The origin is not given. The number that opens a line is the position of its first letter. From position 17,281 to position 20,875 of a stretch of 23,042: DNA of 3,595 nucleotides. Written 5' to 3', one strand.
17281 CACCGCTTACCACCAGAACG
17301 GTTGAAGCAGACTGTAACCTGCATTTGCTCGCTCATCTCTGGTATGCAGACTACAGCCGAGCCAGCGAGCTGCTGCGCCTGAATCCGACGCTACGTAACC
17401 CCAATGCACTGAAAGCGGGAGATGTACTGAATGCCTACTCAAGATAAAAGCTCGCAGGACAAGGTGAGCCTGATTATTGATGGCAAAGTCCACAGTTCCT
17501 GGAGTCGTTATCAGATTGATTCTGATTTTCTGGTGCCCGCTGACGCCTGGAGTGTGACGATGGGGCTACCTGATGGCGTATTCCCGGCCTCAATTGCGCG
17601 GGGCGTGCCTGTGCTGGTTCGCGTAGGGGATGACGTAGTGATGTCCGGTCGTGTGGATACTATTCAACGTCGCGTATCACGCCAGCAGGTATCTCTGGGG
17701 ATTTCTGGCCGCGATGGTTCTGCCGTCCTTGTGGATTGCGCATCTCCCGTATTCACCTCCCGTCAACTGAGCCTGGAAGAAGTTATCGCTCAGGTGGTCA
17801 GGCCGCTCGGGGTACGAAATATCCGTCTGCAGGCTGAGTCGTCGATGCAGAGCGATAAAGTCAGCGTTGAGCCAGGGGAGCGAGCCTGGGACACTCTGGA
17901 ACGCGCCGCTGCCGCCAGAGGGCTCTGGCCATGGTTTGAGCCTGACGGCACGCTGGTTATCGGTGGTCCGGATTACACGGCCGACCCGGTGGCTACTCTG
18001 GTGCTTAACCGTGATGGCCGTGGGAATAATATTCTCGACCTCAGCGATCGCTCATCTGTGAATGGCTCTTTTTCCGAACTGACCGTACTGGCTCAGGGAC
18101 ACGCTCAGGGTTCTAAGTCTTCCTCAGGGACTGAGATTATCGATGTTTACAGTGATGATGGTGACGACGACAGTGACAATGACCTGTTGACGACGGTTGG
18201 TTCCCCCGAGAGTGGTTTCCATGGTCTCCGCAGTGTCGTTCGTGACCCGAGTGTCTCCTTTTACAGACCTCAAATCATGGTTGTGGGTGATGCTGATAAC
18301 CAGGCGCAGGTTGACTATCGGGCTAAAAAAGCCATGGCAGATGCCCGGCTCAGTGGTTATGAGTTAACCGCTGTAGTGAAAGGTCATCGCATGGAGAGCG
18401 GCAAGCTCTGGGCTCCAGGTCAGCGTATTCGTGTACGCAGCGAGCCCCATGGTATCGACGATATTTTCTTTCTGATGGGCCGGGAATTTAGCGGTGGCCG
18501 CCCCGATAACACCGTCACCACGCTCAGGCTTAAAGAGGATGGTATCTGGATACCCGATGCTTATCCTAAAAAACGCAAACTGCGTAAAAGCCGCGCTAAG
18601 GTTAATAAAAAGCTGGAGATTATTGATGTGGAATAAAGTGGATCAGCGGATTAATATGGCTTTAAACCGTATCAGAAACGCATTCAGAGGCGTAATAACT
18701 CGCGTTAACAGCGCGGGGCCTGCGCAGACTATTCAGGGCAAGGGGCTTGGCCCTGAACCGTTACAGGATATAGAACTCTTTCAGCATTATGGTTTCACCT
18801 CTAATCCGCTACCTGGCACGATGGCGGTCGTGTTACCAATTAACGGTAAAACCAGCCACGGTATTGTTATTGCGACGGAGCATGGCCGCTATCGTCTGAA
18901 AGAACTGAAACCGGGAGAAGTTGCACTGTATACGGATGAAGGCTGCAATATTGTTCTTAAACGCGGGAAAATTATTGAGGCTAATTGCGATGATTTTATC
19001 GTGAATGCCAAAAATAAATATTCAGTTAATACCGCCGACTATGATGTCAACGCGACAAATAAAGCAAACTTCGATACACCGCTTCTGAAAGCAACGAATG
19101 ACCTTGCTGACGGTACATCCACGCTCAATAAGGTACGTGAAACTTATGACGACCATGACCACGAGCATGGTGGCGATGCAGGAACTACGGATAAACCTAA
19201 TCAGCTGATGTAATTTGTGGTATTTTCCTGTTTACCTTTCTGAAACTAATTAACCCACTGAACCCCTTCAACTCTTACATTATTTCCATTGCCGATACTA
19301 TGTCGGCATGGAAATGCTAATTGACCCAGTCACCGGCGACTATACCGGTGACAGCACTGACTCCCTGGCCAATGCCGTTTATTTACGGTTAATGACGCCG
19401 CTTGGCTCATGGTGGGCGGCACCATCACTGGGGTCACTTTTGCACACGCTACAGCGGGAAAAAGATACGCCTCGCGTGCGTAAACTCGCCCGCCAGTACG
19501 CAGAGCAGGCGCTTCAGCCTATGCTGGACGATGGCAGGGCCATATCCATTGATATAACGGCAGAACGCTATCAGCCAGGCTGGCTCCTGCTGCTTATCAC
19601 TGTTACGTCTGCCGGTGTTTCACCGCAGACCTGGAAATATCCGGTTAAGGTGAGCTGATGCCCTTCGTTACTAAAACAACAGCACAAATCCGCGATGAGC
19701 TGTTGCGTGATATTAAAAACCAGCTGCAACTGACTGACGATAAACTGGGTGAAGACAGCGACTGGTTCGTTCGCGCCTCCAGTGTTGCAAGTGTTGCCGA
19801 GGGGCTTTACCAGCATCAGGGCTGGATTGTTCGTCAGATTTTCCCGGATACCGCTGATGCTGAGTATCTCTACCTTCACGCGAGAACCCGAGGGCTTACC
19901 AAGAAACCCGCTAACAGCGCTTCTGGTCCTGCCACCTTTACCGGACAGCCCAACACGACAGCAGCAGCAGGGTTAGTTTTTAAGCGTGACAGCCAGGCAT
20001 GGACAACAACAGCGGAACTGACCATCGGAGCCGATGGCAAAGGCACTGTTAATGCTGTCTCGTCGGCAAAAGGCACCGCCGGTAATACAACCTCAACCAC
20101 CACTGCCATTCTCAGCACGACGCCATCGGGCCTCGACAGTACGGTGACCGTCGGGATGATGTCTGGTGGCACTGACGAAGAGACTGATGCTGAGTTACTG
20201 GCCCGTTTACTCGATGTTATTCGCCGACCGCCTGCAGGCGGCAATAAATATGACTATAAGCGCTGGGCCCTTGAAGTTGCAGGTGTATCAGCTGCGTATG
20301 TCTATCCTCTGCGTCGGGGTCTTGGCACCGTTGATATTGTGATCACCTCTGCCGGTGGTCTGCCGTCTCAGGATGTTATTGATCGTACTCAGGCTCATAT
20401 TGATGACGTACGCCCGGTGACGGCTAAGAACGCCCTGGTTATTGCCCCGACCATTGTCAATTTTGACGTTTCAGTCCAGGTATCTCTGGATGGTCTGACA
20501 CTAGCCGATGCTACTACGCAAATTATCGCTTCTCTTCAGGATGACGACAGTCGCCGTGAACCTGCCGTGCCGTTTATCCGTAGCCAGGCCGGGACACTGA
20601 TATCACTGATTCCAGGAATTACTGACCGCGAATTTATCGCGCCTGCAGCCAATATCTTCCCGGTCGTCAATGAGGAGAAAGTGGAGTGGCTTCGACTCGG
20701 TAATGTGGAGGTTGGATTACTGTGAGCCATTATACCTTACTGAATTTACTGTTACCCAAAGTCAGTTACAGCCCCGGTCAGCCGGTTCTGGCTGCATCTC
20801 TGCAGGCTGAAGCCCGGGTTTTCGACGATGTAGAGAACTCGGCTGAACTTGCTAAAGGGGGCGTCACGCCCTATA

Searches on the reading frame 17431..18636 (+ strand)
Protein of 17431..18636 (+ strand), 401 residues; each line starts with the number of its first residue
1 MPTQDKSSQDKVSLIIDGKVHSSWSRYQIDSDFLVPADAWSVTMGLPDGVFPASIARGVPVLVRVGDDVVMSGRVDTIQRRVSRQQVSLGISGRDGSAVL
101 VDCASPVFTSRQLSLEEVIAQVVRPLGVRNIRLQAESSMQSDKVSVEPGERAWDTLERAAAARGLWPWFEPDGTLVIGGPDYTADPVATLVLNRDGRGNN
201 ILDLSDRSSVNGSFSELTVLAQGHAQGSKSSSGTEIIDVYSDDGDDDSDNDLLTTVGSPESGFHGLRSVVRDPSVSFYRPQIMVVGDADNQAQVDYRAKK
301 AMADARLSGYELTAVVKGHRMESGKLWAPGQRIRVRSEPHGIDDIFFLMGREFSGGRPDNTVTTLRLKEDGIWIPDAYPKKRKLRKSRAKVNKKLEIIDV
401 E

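Call 17: search_protein_families(library=pfam, proteins=[window:17431-18636:+])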
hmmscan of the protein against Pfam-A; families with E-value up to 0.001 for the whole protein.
window:17431-18636:+ (401 aa): 4 families
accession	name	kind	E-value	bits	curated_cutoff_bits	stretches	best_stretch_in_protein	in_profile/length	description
PF22174.2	NMB1110-like_C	-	2.2e-33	114.4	27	1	304-372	1-69/69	Tail protein, C-terminal domain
PF22255.2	Gp44-like_2nd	-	1.2e-24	86.5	27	1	98-179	2-84/84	Baseplate hub protein gp44-like, second domain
PF21683.3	GpP-like_1st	-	3.9e-22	78.4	27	1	11-95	1-85/85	Mu phage baseplate assembly protein GpP-like, N-terminal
PF22630.2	NMB1110_3rd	-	9e-14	52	27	1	260-301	17-58/59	Tail protein NMB1110-like, third domain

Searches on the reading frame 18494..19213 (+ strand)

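Call 17: search_protein_families(library=pfam, proteins=[window:18494-19213:+])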
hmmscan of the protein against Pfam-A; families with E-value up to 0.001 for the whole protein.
window:18494-19213:+ (239 aa): 1 family
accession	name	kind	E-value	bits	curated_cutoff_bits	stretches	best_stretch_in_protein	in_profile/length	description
PF06890.18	Phage_Mu_Gp45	-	3.4e-28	97.8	24.1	1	65-132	1-68/68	Bacteriophage Mu Gp45, N-terminal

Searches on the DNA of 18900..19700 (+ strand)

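Call 11: search_dna_similar(query=window:18900-19700:+, collection=phages, mode=distant, max_rows=30)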
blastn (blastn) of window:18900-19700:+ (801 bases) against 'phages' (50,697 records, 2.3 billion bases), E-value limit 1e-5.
Records with a match: 1; places in all: 1; records where one place covers at least 80% of the query: 0.
Best place of each record, by identity: 80-90% 1.
By first word of the organism name: Klebsiella 1.
By host as written in the record: Klebsiella pneumoniae ST405-OXA48 1.
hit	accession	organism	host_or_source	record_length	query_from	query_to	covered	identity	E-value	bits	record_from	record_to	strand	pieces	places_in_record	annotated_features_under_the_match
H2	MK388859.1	Klebsiella phage ST405-OXA48phi1.1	Klebsiella pneumoniae ST405-OXA48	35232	210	314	13%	80.0%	4e-17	96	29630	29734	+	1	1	baseplate assembly protein V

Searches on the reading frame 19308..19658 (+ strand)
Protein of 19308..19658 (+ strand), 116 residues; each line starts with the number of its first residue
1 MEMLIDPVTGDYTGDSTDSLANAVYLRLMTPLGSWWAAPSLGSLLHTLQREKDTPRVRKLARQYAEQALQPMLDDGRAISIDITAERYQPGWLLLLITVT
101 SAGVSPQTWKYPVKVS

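Call 17: search_protein_families(library=pfam, proteins=[window:19308-19658:+])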
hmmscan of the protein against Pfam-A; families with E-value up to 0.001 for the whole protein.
window:19308-19658:+ (116 aa): 1 family
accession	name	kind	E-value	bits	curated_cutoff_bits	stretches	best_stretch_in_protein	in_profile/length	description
PF07409.17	GP46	-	3e-19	69.3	28.6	1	22-102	3-97/101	Phage protein GP46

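Call 67: search_dna_similar(query=window:19308-19658:+, collection=phages, mode=protein, max_rows=60, max_evalue=1e-8)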
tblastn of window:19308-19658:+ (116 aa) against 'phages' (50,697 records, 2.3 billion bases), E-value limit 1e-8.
Records with a match: 10; places in all: 10; records where one place covers at least 80% of the query: 8.
Best place of each record, by identity: <60% 10.
By first word of the organism name: Bacteriophage 3; Mannheimia 2; Haemophilus 2; Pseudomonas 1; Ralstonia 1; Klebsiella 1.
By host as written in the record: - 3; Mannheimia haemolytica 3927A 2; Haemophilus parasuis 34086b 2; Pseudomonas sp. 1; Ralstonia solanacearum 1; Klebsiella pneumoniae ST405-OXA48 1.
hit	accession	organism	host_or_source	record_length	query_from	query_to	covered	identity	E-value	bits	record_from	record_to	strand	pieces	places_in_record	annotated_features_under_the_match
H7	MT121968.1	Pseudomonas phage SC_10_H1H2H8_2017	Pseudomonas sp.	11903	1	116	100%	57.8%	4e-38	140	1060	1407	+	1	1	none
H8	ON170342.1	Ralstonia phage YO374_1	Ralstonia solanacearum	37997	1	116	100%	57.8%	4e-38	140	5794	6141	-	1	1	record has no annotation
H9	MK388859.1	Klebsiella phage ST405-OXA48phi1.1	Klebsiella pneumoniae ST405-OXA48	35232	1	115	99%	57.3%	4e-33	126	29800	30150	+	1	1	hypothetical protein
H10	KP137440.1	Mannheimia phage vB_MhM_3927AP2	Mannheimia haemolytica 3927A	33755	1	115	99%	53.9%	4e-31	120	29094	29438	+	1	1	hypothetical protein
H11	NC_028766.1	Mannheimia phage vB_MhM_3927AP2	Mannheimia haemolytica 3927A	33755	1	115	99%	53.9%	4e-31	120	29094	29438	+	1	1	baseplate wedge subunit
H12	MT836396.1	Bacteriophage sp.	human fecal samples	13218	1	115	99%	51.3%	1e-33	127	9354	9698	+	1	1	record has no annotation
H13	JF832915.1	Haemophilus phage SuMu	Haemophilus parasuis 34086b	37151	1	115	99%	49.6%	3e-28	112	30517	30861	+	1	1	Mu bacteriophage protein gp46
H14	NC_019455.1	Haemophilus phage SuMu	Haemophilus parasuis 34086b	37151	1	115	99%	49.6%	3e-28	112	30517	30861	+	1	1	baseplate wedge subunit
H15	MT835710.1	Bacteriophage sp.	human fecal samples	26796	1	116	77%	53.9%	1e-16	107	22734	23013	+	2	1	record has no annotation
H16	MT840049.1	Bacteriophage sp.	human fecal samples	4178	55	116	53%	53.2%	4e-12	67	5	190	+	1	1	record has no annotation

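Call 68: get_annotated_region(hit=H14, flank=20000)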
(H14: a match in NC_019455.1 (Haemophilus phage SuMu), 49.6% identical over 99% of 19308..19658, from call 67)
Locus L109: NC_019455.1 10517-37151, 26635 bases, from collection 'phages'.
description: Haemophilus phage SuMu, complete genome.
organism: Haemophilus phage SuMu (NCBI taxid 483266)
taxonomy: Viruses; Duplodnaviria; Heunggongvirae; Uroviricota; Caudoviricetes
host: Haemophilus parasuis 34086b; source: Glasser's outbreak, swine farm; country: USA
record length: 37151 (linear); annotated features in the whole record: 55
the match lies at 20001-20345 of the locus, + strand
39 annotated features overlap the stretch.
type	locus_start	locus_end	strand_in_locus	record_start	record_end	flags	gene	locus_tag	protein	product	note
CDS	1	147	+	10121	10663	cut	-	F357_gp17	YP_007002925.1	amidase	PGRP; similar to possible N-acetylmuramoyl-L-alanine amidase HPS_00170 from Haemophilus parasuis 29755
CDS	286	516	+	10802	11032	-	-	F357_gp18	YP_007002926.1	membrane protein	COG4383 Mu-like prophage protein gp29: protein of unknown function (DUF2644); pfam10841; similar to hypothetical ...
CDS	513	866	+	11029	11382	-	-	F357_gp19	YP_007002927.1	DUF2681 domain-containing protein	protein of unknown function (DUF2681); pfam10883; similar to hypothetical protein HPS_00160 from Haemophilus parasuis ...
CDS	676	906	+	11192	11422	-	-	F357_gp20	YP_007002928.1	Rz-like spanin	similar to conserved hypothetical protein from Haemophilus influenza RdAW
CDS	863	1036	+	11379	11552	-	-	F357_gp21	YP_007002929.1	hypothetical protein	similar to hypothetical protein HPS_00155 from Haemophilus parasuis 29755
CDS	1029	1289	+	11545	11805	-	-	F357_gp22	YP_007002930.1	hypothetical protein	similar to hypothetical protein HPS_00150 from Haemophilus parasuis 29755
CDS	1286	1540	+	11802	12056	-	-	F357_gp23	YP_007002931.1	hypothetical protein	similar to hypothetical protein HPS_00145 from Haemophilus parasuis 29755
CDS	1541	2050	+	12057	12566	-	-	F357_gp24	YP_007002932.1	DNA binding protein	protein of unknown function (DUF1804); pfam08822; similar to conserved possible DNA-binding protein from Haemophilus ...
CDS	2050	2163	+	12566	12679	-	-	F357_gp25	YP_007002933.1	hypothetical protein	similar to hypothetical protein HPS_00135 from Haemophilus parasuis 29755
CDS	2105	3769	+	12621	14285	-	-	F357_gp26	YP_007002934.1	terminase large subunit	COG5362 phage-related terminase; cl02216; similar to hypothetical protein HPS_00130 from Haemophilus parasuis 29755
CDS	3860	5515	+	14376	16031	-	-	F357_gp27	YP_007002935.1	portal protein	COG4383 Mu-like prophage protein gp29 (Function unknown); protein of unknown function (DUF935); pfam06074; similar to ...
CDS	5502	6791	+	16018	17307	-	-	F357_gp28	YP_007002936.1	minor head protein and DNA pilot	gp30; phage Mu F-like protein; cl10072; similar to hypothetical protein COI_1116 from Mannheimia haemolytica serotype ...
CDS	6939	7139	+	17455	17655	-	-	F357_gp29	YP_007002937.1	hypothetical protein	similar to hypothetical protein CGSHiHH_00015 from Haemophilus influenzae PittHH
CDS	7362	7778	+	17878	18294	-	-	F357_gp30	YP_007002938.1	tail completion or Neck1 protein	COG5005; phage virion morphogenesis family; cl02089 Mu-like prophage FluMuG gpG from Haemophilus influenzae PittAA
CDS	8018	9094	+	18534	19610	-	-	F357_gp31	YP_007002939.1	head maturation protease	COG4388 Mu-like prophage I protein; pfam10123; similar to bacteriophage Mu I protein GP32 from Haemophilus parasuis ...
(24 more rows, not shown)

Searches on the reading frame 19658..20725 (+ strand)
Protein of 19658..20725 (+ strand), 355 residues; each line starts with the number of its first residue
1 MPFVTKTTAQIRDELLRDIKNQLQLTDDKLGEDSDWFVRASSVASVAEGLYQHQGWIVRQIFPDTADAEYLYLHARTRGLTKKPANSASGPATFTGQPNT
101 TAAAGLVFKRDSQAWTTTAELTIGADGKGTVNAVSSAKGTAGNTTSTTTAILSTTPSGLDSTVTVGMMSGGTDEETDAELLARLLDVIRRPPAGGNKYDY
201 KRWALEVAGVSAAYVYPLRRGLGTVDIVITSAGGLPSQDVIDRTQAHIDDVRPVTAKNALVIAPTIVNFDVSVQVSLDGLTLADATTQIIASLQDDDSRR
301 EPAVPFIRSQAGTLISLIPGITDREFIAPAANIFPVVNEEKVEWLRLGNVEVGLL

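Call 17: search_protein_families(library=pfam, proteins=[window:19658-20725:+])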
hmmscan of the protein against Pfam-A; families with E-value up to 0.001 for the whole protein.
window:19658-20725:+ (355 aa): 1 family
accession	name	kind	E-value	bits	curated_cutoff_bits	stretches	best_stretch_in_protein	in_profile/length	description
PF04865.19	Baseplate_J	-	1.7e-59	201.6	21.1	1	68-294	2-234/255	Baseplate J-like protein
